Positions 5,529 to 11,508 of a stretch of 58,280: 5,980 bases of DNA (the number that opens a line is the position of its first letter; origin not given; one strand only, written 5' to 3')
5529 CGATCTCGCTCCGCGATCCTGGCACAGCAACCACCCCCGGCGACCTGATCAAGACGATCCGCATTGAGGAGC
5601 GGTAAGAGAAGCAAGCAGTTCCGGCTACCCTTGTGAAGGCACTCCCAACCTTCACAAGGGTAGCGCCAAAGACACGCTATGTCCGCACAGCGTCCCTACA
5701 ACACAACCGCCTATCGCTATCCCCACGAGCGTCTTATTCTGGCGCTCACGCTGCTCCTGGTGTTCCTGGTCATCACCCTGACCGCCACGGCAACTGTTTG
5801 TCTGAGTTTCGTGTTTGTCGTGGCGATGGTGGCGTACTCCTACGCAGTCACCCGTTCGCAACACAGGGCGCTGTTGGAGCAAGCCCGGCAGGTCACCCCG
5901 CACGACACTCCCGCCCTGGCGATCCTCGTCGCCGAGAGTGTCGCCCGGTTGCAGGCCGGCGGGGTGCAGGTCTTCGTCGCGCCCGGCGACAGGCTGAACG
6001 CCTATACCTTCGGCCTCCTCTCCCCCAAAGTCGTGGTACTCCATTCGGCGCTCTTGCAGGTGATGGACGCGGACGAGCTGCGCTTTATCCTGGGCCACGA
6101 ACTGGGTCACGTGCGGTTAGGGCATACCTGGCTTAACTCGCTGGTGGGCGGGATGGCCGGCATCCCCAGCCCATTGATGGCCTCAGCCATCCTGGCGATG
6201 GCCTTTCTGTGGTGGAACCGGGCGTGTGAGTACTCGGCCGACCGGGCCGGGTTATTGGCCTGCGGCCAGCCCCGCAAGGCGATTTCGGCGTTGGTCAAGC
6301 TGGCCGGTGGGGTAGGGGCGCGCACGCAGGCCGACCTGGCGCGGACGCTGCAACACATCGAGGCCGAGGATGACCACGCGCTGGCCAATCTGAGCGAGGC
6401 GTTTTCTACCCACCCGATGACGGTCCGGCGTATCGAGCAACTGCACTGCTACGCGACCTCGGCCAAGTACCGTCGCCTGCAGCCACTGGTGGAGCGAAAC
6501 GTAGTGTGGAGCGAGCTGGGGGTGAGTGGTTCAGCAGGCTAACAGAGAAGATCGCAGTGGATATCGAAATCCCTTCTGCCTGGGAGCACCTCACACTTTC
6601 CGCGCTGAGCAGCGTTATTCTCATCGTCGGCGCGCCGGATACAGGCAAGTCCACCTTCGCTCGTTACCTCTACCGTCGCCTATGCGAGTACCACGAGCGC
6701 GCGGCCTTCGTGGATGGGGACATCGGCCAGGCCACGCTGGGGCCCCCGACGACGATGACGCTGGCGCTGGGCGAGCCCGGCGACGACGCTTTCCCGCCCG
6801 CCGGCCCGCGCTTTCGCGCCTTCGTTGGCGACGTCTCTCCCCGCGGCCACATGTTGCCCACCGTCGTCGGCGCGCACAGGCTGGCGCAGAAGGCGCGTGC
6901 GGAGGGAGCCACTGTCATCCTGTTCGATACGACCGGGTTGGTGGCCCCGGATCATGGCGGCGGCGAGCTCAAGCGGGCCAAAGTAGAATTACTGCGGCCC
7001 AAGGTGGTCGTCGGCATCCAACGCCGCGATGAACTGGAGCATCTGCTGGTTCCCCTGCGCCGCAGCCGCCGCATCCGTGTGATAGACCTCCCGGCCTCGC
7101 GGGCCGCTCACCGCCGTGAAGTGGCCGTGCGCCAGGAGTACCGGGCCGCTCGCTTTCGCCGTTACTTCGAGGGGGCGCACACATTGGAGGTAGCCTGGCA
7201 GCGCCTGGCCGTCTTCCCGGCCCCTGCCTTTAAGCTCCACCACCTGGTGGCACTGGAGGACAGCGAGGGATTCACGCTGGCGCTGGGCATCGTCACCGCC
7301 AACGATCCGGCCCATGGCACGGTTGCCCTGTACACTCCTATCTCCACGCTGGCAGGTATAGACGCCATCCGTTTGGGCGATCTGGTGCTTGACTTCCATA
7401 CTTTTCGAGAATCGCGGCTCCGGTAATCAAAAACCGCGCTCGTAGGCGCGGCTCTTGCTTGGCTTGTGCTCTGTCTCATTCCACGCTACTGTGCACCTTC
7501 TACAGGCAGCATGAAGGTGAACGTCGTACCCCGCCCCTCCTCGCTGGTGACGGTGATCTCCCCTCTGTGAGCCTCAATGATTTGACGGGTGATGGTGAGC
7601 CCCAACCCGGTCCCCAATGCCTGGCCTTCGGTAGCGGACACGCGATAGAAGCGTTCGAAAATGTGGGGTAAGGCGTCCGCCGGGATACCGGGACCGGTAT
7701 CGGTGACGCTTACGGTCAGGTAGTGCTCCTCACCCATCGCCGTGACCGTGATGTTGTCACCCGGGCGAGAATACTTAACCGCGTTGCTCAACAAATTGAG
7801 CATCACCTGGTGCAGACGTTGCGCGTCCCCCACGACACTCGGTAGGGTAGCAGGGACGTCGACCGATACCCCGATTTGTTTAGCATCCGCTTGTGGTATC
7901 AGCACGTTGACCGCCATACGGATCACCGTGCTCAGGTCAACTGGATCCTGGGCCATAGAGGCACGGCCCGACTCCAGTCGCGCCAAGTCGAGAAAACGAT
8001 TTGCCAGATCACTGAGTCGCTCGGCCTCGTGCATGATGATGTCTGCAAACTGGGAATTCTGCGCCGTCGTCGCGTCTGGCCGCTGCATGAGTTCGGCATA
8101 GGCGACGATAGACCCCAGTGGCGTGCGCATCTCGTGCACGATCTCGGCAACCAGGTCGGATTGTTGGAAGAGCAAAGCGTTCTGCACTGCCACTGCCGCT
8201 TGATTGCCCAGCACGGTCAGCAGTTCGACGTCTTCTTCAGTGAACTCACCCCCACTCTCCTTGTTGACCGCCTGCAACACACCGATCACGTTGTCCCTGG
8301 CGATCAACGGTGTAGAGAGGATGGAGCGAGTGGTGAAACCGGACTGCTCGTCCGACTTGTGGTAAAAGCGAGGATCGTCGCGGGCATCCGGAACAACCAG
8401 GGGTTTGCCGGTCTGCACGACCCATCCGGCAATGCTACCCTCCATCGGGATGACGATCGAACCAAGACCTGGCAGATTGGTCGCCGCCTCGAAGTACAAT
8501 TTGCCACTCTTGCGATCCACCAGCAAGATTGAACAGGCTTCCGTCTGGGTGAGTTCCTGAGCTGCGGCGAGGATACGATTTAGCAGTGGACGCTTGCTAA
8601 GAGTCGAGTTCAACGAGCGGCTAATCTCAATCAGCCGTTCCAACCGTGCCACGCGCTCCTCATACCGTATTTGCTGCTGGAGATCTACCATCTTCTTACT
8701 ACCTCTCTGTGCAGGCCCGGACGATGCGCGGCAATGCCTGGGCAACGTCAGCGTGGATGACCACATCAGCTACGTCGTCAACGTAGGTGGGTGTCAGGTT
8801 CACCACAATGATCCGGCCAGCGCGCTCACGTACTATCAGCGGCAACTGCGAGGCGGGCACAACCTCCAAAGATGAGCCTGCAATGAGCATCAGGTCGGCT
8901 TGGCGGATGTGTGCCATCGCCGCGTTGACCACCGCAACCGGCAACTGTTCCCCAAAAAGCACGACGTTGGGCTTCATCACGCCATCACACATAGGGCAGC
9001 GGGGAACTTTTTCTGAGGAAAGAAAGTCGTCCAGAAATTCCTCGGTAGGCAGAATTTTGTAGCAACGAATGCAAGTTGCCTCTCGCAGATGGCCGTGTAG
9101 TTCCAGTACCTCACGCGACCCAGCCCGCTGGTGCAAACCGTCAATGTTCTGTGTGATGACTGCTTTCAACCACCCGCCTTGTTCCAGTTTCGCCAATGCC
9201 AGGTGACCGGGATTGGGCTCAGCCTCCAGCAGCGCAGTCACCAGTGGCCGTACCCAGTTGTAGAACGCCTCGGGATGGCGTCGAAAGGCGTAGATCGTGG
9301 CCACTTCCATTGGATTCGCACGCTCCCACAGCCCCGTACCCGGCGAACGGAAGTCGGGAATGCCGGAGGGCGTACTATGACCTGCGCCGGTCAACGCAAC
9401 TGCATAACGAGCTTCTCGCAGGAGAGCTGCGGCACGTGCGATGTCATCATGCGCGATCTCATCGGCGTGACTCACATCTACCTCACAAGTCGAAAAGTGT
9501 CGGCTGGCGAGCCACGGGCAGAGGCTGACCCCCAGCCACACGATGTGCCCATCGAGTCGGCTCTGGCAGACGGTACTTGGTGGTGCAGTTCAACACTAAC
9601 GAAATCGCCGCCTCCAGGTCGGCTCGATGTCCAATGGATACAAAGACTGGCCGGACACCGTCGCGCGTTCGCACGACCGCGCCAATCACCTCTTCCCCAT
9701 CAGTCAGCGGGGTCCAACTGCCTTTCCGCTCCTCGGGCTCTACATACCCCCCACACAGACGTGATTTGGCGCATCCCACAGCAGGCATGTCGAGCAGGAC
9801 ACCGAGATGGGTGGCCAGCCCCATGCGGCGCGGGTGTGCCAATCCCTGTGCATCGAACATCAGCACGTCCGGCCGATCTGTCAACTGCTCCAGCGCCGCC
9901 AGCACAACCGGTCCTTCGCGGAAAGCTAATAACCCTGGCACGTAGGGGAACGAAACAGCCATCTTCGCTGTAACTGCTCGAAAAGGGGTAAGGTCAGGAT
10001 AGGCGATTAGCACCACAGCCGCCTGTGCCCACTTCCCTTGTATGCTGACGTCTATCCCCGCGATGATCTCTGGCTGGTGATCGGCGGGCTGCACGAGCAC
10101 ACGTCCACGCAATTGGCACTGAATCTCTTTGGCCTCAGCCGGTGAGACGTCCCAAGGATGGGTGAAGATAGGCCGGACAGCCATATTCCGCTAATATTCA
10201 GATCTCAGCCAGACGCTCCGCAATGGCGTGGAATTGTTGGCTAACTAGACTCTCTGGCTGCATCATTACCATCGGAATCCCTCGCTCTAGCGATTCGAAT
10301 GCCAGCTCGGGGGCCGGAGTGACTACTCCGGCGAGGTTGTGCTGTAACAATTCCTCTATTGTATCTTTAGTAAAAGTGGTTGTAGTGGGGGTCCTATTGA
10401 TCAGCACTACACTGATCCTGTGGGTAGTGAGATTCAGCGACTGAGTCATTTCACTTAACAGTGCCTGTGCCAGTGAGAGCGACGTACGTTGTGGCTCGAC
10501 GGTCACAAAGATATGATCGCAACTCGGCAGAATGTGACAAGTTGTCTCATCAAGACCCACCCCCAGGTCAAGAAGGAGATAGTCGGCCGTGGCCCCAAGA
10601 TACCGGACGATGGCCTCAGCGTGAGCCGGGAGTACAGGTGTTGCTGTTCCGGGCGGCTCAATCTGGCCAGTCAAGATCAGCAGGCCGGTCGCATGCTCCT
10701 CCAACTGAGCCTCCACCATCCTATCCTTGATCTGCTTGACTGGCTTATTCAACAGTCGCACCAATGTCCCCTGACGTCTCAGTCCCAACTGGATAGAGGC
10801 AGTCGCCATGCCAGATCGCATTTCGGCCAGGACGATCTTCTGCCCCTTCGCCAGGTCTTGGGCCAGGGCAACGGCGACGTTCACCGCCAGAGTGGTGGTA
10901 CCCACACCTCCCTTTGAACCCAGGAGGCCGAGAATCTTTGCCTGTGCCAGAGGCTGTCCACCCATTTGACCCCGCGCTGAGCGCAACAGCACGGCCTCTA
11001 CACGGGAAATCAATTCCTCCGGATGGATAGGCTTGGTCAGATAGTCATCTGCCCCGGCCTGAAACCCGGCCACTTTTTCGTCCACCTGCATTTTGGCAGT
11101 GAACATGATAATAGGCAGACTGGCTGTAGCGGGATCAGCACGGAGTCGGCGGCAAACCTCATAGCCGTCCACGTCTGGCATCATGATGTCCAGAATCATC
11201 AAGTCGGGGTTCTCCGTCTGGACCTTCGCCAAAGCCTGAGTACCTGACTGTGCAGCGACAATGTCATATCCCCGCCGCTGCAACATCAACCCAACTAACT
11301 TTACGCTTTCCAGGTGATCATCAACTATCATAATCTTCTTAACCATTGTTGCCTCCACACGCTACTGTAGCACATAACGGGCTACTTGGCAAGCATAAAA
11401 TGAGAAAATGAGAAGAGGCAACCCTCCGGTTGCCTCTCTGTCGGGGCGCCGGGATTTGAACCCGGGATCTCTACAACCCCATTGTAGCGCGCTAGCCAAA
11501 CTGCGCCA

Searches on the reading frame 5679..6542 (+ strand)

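Call 73: search_protein_families(library=pfam, proteins=[window:5679-6542:+], max_evalue=0.0001)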
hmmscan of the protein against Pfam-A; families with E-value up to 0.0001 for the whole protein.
window:5679-6542:+ (287 aa): 2 families
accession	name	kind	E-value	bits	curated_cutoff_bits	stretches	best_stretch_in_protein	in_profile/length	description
PF01435.24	Peptidase_M48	-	2e-26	93.4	20.3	1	87-256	14-183/186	Peptidase family M48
PF05569.17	Peptidase_M56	-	1.6e-06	27.9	31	1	37-190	97-246/296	BlaR1 peptidase M56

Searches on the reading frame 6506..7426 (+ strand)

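Call 73: search_protein_families(library=pfam, proteins=[window:6506-7426:+], max_evalue=0.0001)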
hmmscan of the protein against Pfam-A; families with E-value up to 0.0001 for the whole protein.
window:6506-7426:+ (306 aa): 2 families
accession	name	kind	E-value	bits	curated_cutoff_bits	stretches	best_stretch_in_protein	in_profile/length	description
PF16575.11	CLP1_P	-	1.8e-31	109.9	26.6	1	42-223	1-188/188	mRNA cleavage and polyadenylation factor CLP1 P-loop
PF13671.12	AAA_33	-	5.7e-05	23.9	27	0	37-216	1-125/143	AAA domain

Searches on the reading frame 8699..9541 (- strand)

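Call 73: search_protein_families(library=pfam, proteins=[window:8699-9541:-], max_evalue=0.0001)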
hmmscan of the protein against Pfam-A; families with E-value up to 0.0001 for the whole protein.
window:8699-9541:- (280 aa): 2 families
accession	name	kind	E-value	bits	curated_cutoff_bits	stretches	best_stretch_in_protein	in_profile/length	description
PF02146.23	SIR2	-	1.4e-52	178.7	24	1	52-229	1-180/180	Sir2 family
PF00205.28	TPP_enzyme_M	-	1.8e-05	24.9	30.4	0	183-272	46-136/137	Thiamine pyrophosphate enzyme, central domain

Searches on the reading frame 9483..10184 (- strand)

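Call 7: search_protein_families(library=pfam, proteins=[window:9483-10184:-], max_evalue=0.001)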
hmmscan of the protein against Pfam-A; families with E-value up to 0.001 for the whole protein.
window:9483-10184:- (233 aa): 1 family
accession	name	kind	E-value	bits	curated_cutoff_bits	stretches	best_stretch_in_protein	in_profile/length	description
PF04493.20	Endonuclease_5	-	1.5e-72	243.9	23.4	1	24-215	2-198/198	Endonuclease V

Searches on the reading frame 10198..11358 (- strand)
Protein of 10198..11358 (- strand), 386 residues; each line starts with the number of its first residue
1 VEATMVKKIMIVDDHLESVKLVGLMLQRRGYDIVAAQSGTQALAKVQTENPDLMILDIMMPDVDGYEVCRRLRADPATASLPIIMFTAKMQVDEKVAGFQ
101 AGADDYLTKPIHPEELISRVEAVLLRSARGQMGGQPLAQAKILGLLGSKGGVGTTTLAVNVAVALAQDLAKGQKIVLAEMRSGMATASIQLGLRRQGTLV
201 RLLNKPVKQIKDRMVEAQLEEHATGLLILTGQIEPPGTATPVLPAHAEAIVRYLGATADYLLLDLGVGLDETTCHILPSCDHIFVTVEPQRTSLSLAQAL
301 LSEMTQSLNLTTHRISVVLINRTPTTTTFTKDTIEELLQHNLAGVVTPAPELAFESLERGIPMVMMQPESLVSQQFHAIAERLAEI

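Call 7: search_protein_families(library=pfam, proteins=[window:10198-11358:-], max_evalue=0.001)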
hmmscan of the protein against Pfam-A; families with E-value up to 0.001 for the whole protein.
window:10198-11358:- (386 aa): 5 families
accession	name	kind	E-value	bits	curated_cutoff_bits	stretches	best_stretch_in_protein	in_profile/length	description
PF00072.30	Response_reg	-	4.9e-33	114.1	30.2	1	9-120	1-110/111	Response regulator receiver domain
PF13614.12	AAA_31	-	2.1e-08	34.7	27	1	141-305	2-165/177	AAA domain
PF01656.29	CbiA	-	2.9e-06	27.7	25.4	1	146-352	4-115/125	CobQ/CobB/MinD/ParA nucleotide binding domain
PF10609.15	ParA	-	2.4e-05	24.3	27.1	0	142-168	5-31/246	NUBPL iron-transfer P-loop NTPase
PF06564.18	CBP_BcsQ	-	0.00044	20.3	21.3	0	141-381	2-231/234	Cellulose biosynthesis protein BcsQ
